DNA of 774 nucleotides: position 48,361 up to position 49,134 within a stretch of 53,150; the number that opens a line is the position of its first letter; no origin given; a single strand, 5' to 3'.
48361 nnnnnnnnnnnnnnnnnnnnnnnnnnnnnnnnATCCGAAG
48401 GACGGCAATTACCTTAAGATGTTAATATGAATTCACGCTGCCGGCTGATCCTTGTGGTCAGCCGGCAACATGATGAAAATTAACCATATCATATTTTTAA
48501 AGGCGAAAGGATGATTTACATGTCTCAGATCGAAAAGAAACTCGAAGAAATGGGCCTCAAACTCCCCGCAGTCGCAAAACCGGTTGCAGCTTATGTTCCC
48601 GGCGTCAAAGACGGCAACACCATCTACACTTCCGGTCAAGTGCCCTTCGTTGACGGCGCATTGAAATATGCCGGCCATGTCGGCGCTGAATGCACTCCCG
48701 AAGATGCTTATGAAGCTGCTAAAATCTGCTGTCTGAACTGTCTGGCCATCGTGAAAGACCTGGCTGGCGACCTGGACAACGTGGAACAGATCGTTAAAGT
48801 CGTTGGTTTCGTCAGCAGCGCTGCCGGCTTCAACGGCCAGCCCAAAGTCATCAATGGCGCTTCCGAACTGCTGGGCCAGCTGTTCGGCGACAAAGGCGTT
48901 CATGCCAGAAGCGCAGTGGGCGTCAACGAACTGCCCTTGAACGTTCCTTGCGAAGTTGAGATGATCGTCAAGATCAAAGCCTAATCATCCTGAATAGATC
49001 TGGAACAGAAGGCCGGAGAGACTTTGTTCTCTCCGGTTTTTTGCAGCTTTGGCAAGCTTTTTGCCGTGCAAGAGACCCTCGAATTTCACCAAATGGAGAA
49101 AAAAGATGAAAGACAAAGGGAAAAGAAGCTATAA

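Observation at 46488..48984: Uncharacterised operon: 146-aa protein plus GidA/TrmFO-like flavoprotein with an inserted Cys4 motif (plus RidA), next to the t6A tRNA-modification genes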

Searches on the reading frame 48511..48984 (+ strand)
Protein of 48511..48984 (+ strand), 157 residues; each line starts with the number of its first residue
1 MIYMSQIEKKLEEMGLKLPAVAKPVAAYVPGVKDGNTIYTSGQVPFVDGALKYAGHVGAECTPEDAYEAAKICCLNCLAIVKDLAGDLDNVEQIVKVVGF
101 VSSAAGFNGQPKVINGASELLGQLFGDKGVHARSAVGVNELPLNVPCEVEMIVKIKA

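Call 3: search_protein_families(library=pfam, proteins=[window:48511-48984:+], max_evalue=0.1)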
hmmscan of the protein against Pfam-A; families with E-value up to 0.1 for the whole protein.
window:48511-48984:+ (157 aa): 2 families
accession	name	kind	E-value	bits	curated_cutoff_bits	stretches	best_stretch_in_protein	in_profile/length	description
PF14588.11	YjgF_endoribonc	-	1.1e-24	87.3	35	1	9-152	2-145/148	YjgF/chorismate_mutase-like, putative endoribonuclease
PF01042.26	Ribonuc_L-PSP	-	7.1e-16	58.8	27.3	1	23-154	6-120/121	Endoribonuclease L-PSP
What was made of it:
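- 48520..48984 (+): Rid/YjgF-family protein. 154 aa from the likely start at 48520; the ORF opens at 48511. Pfam PF14588 at 1e-24 and PF01042 at 7e-16 (call 3).
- On Rid (YjgF/YER057c/UK114) superfamily: PF01042 at 58.8 bits against 27.3 (call 3).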

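Call 4: search_protein_families(library=ncbifam, proteins=[window:48511-48984:+], max_evalue=0.1)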
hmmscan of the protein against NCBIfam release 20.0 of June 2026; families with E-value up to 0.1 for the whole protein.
window:48511-48984:+ (157 aa): 4 families
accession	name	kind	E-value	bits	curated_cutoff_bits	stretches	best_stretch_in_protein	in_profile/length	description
TIGR00004.1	TIGR00004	subfamily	9.3e-11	42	106.25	1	23-153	11-123/125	Rid family detoxifying hydrolase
NF008490.0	PRK11401.1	equivalog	4.2e-06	26.7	222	1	25-153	14-125/129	enamine/imine deaminase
TIGR03610.1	RutC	equivalog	0.017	15.2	169.1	1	21-48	11-38/127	pyrimidine utilization protein C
NF009222.0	PRK12570.1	subfamily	0.023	13.5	255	1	38-63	145-170/307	N-acetylmuramic acid 6-phosphate etherase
